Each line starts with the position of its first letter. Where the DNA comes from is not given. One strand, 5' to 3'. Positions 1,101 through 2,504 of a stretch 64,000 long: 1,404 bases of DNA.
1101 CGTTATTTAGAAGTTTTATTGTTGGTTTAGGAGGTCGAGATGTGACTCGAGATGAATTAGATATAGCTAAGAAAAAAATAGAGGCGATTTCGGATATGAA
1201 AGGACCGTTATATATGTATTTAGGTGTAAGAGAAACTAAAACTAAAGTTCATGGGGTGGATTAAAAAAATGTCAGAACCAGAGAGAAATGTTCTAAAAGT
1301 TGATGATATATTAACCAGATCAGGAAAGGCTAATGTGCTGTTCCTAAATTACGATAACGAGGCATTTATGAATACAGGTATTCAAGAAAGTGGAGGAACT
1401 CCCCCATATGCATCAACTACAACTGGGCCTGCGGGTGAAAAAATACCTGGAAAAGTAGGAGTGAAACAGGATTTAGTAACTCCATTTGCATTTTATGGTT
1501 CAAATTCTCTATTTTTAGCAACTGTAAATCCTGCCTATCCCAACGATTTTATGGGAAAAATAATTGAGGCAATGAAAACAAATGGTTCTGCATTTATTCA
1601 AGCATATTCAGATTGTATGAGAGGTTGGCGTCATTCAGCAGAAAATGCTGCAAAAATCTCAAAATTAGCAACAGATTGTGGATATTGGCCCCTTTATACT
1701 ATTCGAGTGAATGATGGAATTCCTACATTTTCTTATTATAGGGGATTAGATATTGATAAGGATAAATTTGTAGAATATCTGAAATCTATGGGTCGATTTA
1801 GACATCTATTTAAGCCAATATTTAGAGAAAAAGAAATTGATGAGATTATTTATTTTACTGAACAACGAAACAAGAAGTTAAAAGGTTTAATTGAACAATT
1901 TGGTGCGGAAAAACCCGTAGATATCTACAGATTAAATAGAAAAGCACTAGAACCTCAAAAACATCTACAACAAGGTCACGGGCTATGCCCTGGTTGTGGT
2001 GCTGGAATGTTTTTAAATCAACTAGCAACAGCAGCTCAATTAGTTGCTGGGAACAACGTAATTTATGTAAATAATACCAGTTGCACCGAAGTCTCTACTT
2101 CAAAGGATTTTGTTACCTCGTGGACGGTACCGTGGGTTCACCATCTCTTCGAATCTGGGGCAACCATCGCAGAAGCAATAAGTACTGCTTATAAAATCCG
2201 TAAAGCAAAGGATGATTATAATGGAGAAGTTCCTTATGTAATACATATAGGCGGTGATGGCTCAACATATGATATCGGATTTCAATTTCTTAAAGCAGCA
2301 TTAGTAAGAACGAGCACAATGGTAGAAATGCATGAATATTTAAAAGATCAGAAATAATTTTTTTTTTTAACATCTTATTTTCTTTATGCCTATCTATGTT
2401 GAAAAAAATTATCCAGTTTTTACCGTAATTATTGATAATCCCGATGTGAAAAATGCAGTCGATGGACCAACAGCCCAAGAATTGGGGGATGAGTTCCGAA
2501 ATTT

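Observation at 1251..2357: Circularly permuted TPP-binding beta subunit of a 2-oxoacid:ferredoxin oxidoreductase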

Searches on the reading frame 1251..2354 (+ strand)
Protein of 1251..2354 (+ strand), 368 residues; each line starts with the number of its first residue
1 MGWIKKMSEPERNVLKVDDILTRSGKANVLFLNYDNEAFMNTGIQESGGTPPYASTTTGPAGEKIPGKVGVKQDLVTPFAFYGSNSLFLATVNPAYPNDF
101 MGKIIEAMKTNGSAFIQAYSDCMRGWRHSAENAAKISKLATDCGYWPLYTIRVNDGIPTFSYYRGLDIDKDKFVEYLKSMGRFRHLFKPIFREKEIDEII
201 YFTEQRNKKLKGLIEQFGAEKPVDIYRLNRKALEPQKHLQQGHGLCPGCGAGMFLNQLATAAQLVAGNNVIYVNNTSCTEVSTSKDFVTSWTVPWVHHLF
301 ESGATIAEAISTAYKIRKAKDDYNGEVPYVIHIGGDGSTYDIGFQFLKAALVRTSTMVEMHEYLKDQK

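Call 3: search_protein_families(library=pfam, proteins=[window:1251-2354:+], max_evalue=1)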
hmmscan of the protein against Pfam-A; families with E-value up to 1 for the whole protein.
window:1251-2354:+ (368 aa): 1 family
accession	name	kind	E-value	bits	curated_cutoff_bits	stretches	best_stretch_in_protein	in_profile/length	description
PF02775.26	TPP_enzyme_C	-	1.8e-05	25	21.9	1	26-117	72-150/151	Thiamine pyrophosphate enzyme, C-terminal TPP binding domain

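Call 4: search_protein_families(library=ncbifam, proteins=[window:1251-2354:+], max_evalue=1)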
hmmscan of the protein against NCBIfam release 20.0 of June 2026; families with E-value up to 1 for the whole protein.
window:1251-2354:+ (368 aa): 7 families
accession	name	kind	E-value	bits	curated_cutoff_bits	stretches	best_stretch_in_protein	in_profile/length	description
NF008819.1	PRK11865.1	equivalog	1.1e-61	208.8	405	2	26-211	118-297/300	pyruvate synthase subunit PorB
NF045792.1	OxalOxredbeta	equivalog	2.1e-52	178.1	590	2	27-210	129-303/311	oxalate oxidoreductase subunit beta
NF008818.0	PRK11864.1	subfamily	1.5e-50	172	405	2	27-215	120-297/300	3-methyl-2-oxobutanoate dehydrogenase subunit beta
NF045766.1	PhenlGlyoxDHPadI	equivalog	9.4e-27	93.8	700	2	27-211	259-434/443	NADH-dependent phenylglyoxylate dehydrogenase subunit beta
TIGR02176.1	pyruv_ox_red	equivalog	2.6e-13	48.8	911.35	1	18-151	974-1100/1167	pyruvate:ferredoxin (flavodoxin) oxidoreductase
NF008820.0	PRK11866.1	equivalog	0.0061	16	402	1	245-354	17-112/287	2-oxoacid ferredoxin oxidoreductase subunit beta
TIGR02177.1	PorB_KorB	subfamily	0.073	12.5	261.9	1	246-359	4-103/286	2-oxoacid:acceptor oxidoreductase, beta subunit, pyruvate/2-ketoisovalerate family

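Call 5: search_solved_structures(query=window:1251-2354:+, max_evalue=0.01, show_alignments=2)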
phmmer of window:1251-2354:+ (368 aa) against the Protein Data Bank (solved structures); distinct sequences matched with E-value up to 0.01: 5.
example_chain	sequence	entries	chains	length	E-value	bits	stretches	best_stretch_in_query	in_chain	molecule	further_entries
9bt4_C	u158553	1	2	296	1.1e-44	156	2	29-199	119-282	Pyruvate:Ferredoxin Oxidoreductase, subunit beta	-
5c4i_C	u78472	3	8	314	1.1e-40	142.8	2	28-189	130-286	Oxalate oxidoreductase subunit beta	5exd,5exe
6cin_A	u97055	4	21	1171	1.5e-08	37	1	18-151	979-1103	PYRUVATE-FERREDOXIN OXIDOREDUCTASE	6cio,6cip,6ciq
1b0p_A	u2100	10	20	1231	2.1e-08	36.6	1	18-150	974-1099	PROTEIN (PYRUVATE-FERREDOXIN OXIDOREDUCTASE) | Pyruvate-Ferredoxin Oxidoreductase | PYRUVATE FERREDOXIN OXIDOREDUCTASE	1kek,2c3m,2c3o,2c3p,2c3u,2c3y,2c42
7plm_A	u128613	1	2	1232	2.1e-08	36.6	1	18-150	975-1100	Pyruvate:ferredoxin oxidoreductase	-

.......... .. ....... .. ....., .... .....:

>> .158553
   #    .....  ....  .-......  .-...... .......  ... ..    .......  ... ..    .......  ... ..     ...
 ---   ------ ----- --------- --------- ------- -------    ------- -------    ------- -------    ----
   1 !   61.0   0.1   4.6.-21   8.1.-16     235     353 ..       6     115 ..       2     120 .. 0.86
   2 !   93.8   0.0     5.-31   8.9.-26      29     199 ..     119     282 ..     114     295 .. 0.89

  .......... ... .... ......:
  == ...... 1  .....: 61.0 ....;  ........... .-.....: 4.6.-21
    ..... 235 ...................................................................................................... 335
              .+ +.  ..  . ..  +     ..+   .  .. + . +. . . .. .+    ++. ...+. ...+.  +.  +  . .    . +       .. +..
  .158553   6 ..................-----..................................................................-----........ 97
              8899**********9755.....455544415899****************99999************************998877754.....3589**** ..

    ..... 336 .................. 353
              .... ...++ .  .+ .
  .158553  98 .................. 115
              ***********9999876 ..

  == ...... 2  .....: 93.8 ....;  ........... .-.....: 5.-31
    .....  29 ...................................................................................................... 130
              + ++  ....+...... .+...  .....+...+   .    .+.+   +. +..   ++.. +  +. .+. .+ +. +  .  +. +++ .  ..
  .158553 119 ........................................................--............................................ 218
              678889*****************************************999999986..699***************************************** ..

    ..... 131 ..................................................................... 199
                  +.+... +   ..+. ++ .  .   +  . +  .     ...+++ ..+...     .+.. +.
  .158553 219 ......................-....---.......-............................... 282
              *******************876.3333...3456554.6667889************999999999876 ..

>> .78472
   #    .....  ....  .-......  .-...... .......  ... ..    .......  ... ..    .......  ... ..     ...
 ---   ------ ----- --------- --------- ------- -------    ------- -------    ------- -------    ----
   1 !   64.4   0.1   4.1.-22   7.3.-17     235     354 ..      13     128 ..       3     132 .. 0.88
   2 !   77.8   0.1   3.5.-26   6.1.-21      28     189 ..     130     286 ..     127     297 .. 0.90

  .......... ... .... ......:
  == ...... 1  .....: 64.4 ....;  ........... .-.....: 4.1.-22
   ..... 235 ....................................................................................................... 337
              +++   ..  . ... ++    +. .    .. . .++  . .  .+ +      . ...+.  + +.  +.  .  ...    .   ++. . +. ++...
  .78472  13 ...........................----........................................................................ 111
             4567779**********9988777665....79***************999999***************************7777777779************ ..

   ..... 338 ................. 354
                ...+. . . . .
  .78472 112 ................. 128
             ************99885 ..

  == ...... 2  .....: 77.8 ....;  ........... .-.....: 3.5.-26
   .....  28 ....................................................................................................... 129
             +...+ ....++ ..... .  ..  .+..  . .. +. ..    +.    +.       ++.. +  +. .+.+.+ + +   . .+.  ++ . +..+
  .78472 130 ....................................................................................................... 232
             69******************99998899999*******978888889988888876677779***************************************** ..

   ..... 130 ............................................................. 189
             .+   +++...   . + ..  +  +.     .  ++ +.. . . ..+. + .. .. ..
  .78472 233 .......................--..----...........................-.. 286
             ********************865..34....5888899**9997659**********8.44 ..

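Call 6: find_homologous_proteins(query=window:1251-2354:+, max_evalue=0.00001)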
Query window:1251-2354:+ (368 aa): 4382 proteins with E <= 0.00001 among 6034 candidates; the best 120 are listed.
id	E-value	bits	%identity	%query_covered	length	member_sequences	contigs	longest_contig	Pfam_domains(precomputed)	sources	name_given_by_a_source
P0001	4.5e-222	755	87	98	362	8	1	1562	-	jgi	-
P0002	6.9e-219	744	87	98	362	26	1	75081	-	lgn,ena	-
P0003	4.2e-218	741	86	98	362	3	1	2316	-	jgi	-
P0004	8.7e-218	740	85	98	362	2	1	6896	-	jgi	jgi:pyruvate/2-oxoacid:ferredoxin oxidoreductase beta subunit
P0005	8.8e-218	740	86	98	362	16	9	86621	-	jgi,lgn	-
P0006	4.3e-217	738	86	98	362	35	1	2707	PF02775.27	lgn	-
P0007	6.5e-217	738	86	98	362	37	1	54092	-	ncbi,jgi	ncbi:MAG: hypothetical protein ACW98D_03805 [Promethearchaeota archaeon]|jgi:pyruvate/2-oxoacid:ferr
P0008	6.7e-217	737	86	98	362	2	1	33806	-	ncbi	ncbi:MAG: hypothetical protein ACFE9X_12745 [Promethearchaeota archaeon]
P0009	1.7e-216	736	85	98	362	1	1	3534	-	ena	-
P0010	3.0e-216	735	85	98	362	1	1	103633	-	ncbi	ncbi:MAG: hypothetical protein ACFFCV_03815 [Promethearchaeota archaeon]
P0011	1.0e-215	734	86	98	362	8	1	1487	-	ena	-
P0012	2.1e-215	733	85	98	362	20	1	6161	-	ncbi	ncbi:MAG: hypothetical protein ACFFCI_17420 [Promethearchaeota archaeon]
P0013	5.2e-215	731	85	98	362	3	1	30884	-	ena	-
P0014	1.0e-213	727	84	98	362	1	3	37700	-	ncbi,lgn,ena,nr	ncbi:MAG: hypothetical protein KGD65_09790 [Candidatus Lokiarchaeota archaeon]|nr:hypothetical prote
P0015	1.4e-213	727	84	98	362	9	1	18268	-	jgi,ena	-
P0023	8.4e-211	717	84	98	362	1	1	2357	PF02775.27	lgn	-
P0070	7.6e-196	668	78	98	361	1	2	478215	PF02775.27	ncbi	ncbi:MAG: hypothetical protein ACFFAS_04450 [Promethearchaeota archaeon]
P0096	4.6e-145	501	60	96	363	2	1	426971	-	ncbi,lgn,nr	ncbi:MAG: hypothetical protein JW776_03725 [Candidatus Lokiarchaeota archaeon]|nr:hypothetical prote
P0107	8.3e-139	481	58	98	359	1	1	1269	-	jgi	jgi:pyruvate/2-oxoacid:ferredoxin oxidoreductase beta subunit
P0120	2.0e-130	453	56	93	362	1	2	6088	-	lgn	-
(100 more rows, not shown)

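Call 11: find_encoding_contigs(protein=P0070, flank=8000, max_places=2)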
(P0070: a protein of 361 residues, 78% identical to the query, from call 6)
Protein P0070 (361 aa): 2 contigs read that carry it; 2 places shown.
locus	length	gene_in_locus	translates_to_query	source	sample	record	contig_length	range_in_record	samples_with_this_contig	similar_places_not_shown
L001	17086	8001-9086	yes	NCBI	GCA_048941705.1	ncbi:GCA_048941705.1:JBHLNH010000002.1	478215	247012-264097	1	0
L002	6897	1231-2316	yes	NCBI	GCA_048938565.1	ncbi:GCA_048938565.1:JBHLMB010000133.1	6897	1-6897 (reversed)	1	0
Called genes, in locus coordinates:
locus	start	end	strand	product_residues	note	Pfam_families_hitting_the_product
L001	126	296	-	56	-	-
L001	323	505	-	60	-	-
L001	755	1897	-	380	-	PF04055:Radical_SAM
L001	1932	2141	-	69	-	-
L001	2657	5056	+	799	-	-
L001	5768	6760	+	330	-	PF01558:POR, PF13187:Fer4_9 (faint), PF00037:Fer4 (faint), PF12837:Fer4_6 (faint), PF13237:Fer4_10 (faint), PF14697:Fer4_21 (weak), PF12838:Fer4_7 (weak), PF13484:Fer4_16 (faint)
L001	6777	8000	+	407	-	PF01855:POR_N, PF17147:PFOR_II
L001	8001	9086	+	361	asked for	PF02775:TPP_enzyme_C (faint)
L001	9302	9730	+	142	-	-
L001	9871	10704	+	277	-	PF04909:Amidohydro_2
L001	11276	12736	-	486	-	PF00078:RVT_1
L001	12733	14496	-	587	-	-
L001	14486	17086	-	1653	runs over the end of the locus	PF12799:LRR_4 (faint), PF13855:LRR_8 (faint), PF23247:LRR_RPS2 (faint), PF23286:LRR_13 (faint), PF23598:LRR_14, PF25013:LRR_Zer-1 (faint), PF23598:LRR_14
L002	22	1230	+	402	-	PF01855:POR_N, PF17147:PFOR_II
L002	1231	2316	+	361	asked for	PF02775:TPP_enzyme_C (faint)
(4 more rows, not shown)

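Call 15: search_protein_representatives(protein=window:1269-2354:+)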
Query: 362 residues. Proteins with E-value up to 0.001 (for the whole library): 1341; up to 1e-10: 497; up to 1e-30: 46. The best 150 are listed.
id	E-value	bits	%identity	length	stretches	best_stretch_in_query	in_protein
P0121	1.2e-120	419.0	54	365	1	5-356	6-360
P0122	1.5e-70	254.3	50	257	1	8-249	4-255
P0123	8.2e-60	218.9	78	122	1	6-124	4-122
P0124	1.8e-59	217.8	77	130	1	236-362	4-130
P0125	1.0e-54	202.2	47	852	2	23-200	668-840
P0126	9.0e-51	189.2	38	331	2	23-205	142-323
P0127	7.1e-48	179.7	41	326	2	23-204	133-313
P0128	8.1e-47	176.2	40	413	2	24-192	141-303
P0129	1.7e-46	175.1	40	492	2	21-183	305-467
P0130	1.9e-45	171.7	39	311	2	22-210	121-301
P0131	2.8e-43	164.5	38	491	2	22-183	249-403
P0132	3.4e-43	164.3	72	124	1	1-116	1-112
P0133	1.3e-42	162.4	41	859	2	25-193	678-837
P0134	1.6e-42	162.1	39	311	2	21-182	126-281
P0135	2.3e-40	155.0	37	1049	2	23-203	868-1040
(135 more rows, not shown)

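Call 18: find_related_loci(query=A1, collection=genome_contigs, flank=6000)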
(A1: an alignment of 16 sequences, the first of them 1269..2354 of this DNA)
Query A1 (362 aa) in genome_contigs; peptide patterns used: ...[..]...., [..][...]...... (x = any residue, [..] = any of these).
206 stretches matched a pattern; 140 encode a relative of the query (tblastn E <= 1e-3); the best 80 are kept; 80 distinct loci.
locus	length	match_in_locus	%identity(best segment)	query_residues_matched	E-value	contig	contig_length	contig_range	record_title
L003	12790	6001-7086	88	1-362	0e+0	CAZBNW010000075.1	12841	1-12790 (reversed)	MAG TPA_asm: uncultured archaeon isolate SRP239594_co1_47 genome assembly, contig: NODE_2409_length_12841_cov_134.098858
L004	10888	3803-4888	86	1-362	0e+0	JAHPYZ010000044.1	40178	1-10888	MAG: Promethearchaeota archaeon isolate LW30_13 NODE_193_length_40178_cov_6.320315, whole genome shotgun sequence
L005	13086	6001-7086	87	1-362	0e+0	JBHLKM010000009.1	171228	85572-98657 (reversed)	MAG: Candidatus Hodarchaeota archaeon isolate DZ1B.338 DZ1B.338@115, whole genome shotgun sequence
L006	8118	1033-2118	86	1-362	0e+0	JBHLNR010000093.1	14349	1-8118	MAG: Promethearchaeota archaeon isolate DZ2S.368 DZ2S.368@13806, whole genome shotgun sequence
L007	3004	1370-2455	86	1-362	0e+0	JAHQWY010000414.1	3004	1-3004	MAG: Promethearchaeia archaeon isolate WORC5 WOR136_contig-100_3462, whole genome shotgun sequence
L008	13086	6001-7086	86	1-362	0e+0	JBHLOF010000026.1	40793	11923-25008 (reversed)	MAG: Promethearchaeota archaeon isolate DZ3M.28 DZ3M.28@2514, whole genome shotgun sequence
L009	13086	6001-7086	85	1-362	0e+0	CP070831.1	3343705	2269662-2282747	MAG: Promethearchaeota archaeon isolate bin108 chromosome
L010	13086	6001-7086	86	1-362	0e+0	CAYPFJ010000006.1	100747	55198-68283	MAG TPA_asm: uncultured archaeon isolate SRP185410_co2_266 genome assembly, contig: NODE_132_length_100747_cov_8.987079,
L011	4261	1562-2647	86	1-362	0e+0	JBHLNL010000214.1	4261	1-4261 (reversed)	MAG: Promethearchaeota archaeon isolate DZ2S.275 DZ2S.275@96557, whole genome shotgun sequence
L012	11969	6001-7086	86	1-362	0e+0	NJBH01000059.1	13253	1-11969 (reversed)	MAG: Promethearchaeota archaeon Loki_b32 4094, whole genome shotgun sequence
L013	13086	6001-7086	86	1-362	0e+0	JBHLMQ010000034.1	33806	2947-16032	MAG: Promethearchaeota archaeon isolate DZ2M.350 DZ2M.350@3413, whole genome shotgun sequence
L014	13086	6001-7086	85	1-362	0e+0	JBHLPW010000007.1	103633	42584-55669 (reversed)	MAG: Promethearchaeota archaeon isolate H3B.172 H3B.172@318, whole genome shotgun sequence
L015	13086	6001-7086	85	1-362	0e+0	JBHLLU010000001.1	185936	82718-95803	MAG: Promethearchaeota archaeon isolate DZ1S.191 DZ1S.191@53, whole genome shotgun sequence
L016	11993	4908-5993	85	1-362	0e+0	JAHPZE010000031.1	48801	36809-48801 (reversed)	MAG: Promethearchaeota archaeon isolate LW40_87 NODE_1103_length_48801_cov_66.419275, whole genome shotgun sequence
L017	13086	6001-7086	85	1-362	0e+0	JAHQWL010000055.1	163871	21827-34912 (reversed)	MAG: Promethearchaeia archaeon isolate ABR06 NODE_26_length_163871_cov_17, whole genome shotgun sequence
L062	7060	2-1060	83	9-362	0e+0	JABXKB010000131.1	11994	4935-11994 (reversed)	MAG: Promethearchaeota archaeon isolate Hel_238_bin13 contig-145_11415, whole genome shotgun sequence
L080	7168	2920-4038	77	1-359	0e+0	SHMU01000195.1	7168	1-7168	MAG: Promethearchaeota archaeon isolate BC1 1189600195, whole genome shotgun sequence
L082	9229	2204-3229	82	20-361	0e+0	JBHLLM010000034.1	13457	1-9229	MAG: Candidatus Hermodarchaeota archaeon isolate DZ1M.447 DZ1M.447@18082, whole genome shotgun sequence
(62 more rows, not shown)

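Call 25: predict_structure(alignment_id=A2)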
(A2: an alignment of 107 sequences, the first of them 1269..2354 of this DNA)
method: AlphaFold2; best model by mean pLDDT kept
length: 362 residues; sequences in the alignment: 107
mean_pLDDT: 82.4   pTM: 0.87
mean pLDDT of the five models: 82.4, 82.3, 80.5, 80.2, 79.4
residues with pLDDT >= 90: 187; 70-90: 105; 50-70: 36; < 50: 34
segments of 3 or more residues with pLDDT < 50: 32-44, 51-57, 62-73
pLDDT, mean of each block of 10 residues (from residue 1): 75 96 86 40 50 47 44 63 94 98 94 81 88 94 92 93 96 86 90 90 92 92 95 78 81 97 92 72 82 84 94 92 91 77 87 71 62
secondary structure, 60 per line:
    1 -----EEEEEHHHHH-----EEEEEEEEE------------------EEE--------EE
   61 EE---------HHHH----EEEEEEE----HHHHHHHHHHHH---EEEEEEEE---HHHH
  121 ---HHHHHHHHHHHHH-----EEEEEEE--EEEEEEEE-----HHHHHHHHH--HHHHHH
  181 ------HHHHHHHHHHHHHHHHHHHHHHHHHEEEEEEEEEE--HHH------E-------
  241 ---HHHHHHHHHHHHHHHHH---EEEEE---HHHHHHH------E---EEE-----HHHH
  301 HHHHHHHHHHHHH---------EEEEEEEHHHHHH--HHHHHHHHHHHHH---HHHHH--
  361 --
elements in order: E6-10 H11-15 E21-29 E48-50 E59-62 H72-75 E80-86 H91-102 E106-113 H117-120 H124-136 E142-148 E151-158 H164-172 H175-180 H187-211 E212-221 H244-260 E264-268 H272-278 E289-291 H297-313 E323-329 H330-335 H338-350 H354-358
